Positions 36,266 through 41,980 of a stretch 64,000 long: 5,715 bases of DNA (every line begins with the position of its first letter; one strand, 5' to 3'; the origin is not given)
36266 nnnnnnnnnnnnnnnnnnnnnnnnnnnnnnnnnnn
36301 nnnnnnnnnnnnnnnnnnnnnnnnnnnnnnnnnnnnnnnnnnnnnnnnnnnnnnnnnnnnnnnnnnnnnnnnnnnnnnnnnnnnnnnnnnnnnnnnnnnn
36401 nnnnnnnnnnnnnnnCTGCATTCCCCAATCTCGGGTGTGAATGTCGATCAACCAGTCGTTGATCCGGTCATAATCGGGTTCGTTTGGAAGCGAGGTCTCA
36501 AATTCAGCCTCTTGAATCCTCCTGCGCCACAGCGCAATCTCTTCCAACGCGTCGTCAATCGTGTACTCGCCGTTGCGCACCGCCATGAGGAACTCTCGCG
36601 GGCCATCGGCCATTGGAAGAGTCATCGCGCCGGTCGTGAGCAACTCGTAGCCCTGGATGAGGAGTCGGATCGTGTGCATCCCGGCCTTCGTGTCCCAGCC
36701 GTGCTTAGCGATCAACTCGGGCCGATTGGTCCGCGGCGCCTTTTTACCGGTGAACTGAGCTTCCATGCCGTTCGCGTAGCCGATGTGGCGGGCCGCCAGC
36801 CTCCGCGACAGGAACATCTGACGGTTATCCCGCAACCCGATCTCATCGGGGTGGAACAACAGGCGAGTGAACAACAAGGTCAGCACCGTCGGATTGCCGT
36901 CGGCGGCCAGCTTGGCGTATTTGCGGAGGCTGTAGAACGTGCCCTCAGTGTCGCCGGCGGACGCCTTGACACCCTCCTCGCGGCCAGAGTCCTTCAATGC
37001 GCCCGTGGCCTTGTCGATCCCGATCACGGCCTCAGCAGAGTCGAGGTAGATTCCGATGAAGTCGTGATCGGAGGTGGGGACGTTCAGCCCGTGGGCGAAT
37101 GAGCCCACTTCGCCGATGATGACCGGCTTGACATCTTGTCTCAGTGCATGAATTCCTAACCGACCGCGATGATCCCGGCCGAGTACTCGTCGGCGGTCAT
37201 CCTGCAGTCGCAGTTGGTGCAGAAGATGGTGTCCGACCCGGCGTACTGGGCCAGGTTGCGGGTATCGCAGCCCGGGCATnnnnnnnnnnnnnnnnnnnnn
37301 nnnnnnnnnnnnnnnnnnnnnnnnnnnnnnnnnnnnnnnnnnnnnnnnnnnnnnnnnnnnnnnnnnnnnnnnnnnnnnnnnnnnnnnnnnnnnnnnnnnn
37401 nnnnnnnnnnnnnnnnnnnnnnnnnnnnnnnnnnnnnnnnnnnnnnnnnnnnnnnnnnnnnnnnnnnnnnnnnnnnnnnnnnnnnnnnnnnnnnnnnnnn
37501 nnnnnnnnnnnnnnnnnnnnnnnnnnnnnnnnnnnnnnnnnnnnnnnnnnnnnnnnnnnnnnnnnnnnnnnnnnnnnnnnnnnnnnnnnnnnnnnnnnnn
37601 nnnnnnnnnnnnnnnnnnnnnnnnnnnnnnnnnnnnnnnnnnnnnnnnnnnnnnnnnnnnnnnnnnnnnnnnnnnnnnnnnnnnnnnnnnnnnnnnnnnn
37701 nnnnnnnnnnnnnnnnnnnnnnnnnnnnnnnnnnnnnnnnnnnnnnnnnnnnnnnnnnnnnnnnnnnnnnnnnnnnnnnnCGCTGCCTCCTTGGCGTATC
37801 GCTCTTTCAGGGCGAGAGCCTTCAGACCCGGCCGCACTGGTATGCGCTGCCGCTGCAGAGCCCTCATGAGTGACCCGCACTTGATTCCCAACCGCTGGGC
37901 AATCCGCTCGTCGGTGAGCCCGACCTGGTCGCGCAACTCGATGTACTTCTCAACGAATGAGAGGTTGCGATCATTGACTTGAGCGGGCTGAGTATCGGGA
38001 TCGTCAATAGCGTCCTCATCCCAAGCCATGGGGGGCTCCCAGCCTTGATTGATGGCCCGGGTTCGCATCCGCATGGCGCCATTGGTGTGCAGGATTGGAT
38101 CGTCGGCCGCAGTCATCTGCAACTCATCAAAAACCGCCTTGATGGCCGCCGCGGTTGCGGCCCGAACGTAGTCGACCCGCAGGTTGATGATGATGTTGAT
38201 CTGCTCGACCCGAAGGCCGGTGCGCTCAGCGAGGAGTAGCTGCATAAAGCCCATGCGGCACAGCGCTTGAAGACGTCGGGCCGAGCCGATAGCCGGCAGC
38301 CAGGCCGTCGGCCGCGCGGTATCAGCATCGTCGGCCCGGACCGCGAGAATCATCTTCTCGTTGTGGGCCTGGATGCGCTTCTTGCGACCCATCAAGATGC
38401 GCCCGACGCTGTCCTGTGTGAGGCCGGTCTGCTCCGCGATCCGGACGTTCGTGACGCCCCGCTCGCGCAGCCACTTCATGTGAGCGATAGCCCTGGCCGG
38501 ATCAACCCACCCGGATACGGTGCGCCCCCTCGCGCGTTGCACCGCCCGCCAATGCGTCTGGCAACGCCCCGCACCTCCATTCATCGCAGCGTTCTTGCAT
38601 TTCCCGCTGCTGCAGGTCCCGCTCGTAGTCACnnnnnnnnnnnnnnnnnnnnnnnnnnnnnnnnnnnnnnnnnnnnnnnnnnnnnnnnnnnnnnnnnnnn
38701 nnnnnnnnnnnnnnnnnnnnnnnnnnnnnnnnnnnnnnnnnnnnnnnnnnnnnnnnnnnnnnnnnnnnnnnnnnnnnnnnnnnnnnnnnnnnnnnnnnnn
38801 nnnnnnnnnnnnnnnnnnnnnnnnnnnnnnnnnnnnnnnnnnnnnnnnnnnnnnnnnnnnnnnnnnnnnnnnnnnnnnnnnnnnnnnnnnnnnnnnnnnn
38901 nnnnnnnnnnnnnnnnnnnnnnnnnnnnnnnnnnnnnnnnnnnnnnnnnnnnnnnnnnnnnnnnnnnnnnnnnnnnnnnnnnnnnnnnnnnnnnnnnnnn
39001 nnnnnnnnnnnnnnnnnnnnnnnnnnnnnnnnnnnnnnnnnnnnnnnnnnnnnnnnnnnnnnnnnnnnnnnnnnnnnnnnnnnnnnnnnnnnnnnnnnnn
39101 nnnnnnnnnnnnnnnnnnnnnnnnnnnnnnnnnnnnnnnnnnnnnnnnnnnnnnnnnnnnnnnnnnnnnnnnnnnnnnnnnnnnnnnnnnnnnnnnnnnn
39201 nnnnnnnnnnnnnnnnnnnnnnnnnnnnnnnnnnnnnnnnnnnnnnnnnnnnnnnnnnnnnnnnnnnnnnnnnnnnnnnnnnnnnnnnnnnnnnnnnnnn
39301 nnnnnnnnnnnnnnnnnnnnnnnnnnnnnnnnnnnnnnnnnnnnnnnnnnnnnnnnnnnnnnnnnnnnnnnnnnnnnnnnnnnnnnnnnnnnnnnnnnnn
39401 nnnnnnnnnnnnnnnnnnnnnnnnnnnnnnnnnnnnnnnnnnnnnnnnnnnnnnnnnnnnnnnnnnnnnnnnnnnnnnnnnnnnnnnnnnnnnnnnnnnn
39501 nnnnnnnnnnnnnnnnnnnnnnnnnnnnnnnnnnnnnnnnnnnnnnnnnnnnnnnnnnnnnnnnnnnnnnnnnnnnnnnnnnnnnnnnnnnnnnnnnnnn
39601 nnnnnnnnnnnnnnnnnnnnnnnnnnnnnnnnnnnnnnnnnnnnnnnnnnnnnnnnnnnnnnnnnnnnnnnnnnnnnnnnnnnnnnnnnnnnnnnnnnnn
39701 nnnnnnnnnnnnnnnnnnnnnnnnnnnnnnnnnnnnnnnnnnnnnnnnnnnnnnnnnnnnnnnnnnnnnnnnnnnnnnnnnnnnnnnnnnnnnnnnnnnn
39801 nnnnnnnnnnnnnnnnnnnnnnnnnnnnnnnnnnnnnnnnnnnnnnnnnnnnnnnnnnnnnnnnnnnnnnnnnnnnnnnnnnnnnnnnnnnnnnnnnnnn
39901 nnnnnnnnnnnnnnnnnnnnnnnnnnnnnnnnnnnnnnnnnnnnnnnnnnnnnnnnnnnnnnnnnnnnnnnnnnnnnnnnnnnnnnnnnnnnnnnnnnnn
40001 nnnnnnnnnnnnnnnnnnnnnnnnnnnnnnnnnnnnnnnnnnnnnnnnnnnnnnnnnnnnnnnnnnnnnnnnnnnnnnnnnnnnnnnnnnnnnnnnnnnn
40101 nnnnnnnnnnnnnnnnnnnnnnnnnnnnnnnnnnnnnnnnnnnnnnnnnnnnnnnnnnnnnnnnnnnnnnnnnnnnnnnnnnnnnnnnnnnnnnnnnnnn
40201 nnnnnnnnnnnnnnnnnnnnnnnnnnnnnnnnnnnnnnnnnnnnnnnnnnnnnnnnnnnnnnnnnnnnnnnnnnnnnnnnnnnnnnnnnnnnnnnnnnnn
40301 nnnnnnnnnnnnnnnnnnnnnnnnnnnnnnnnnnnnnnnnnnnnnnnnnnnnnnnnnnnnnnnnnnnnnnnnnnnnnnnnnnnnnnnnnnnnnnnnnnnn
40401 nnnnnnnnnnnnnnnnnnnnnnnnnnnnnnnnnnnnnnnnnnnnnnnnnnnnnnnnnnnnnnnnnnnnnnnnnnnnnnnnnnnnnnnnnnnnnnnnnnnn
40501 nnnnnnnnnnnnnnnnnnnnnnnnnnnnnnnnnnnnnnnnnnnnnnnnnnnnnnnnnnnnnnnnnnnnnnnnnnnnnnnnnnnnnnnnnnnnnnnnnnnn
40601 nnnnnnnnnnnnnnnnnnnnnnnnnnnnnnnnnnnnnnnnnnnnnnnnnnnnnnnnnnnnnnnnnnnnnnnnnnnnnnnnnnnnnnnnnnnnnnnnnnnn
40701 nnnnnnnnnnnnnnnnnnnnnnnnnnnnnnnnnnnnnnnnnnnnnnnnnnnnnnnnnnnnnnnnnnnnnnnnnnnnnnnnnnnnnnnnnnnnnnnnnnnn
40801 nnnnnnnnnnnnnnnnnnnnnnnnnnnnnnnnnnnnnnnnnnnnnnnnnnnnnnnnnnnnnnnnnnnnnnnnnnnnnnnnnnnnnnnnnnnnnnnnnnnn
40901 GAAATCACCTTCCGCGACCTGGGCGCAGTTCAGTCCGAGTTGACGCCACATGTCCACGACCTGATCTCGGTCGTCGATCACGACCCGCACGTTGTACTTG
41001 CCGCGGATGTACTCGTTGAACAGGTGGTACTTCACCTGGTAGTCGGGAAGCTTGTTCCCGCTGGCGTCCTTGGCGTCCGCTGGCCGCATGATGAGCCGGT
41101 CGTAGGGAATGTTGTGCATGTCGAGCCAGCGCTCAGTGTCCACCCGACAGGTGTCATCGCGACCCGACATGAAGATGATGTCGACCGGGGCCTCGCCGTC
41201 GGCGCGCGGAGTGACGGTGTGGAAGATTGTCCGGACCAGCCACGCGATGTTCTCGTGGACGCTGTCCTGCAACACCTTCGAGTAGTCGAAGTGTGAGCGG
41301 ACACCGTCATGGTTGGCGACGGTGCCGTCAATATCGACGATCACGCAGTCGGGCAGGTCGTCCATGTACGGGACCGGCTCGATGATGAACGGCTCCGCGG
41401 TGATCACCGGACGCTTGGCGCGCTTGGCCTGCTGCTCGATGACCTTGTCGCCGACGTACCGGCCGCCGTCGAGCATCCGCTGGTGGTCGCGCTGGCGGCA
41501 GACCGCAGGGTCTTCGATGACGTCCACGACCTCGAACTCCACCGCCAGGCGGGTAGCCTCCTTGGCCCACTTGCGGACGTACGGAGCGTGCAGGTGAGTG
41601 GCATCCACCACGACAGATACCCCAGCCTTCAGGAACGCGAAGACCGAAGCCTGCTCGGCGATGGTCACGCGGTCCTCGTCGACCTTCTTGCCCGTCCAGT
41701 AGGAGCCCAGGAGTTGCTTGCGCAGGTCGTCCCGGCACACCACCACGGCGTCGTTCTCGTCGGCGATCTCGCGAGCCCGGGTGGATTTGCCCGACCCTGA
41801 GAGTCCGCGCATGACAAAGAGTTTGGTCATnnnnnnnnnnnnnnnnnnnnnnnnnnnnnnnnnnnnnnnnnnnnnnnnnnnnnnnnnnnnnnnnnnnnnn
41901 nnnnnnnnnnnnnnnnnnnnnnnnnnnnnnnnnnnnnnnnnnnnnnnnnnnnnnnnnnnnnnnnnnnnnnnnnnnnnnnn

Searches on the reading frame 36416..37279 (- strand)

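Call 69: search_protein_families(library=pfam, proteins=[window:36416-37279:-], max_evalue=0.0001)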
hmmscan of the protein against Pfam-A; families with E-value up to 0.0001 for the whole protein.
window:36416-37279:- (288 aa): 1 family
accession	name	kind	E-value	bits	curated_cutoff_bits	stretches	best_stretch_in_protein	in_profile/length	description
PF10127.15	RlaP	-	1.9e-22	80.6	23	1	47-279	15-249/249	RNA repair pathway DNA polymerase beta family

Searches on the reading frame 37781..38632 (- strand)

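Call 69: search_protein_families(library=pfam, proteins=[window:37781-38632:-], max_evalue=0.0001)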
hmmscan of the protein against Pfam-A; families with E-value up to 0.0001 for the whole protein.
window:37781-38632:- (284 aa): 1 family
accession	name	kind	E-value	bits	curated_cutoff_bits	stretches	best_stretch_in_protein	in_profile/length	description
PF13560.12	HTH_31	-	1.8e-05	25.4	27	0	53-86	7-41/64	Helix-turn-helix domain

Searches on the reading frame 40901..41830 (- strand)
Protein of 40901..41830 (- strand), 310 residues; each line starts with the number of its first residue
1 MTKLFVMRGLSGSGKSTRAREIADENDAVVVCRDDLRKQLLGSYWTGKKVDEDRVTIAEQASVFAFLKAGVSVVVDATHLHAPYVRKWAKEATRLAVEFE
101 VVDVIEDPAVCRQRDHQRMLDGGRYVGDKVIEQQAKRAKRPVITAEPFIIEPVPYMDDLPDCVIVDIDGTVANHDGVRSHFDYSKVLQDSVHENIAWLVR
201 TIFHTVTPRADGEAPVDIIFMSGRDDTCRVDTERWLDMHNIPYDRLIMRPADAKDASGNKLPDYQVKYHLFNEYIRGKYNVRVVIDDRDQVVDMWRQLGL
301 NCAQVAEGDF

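Call 52: search_protein_families(library=pfam, proteins=[window:40901-41830:-], max_evalue=0.0001)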
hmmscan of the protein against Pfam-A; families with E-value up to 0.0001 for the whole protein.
window:40901-41830:- (310 aa): 3 families
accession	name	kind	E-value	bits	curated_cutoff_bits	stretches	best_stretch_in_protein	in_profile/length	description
PF25109.1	HAD_PNKP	-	1.7e-43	148.6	27.6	1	160-310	1-143/143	Polynucleotide kinase PNKP phosphatase domain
PF13671.12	AAA_33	-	2.6e-24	86.6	27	1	4-141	1-143/143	AAA domain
PF06414.18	Zeta_toxin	-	3.5e-07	30.3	22.3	1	4-142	18-170/199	Zeta toxin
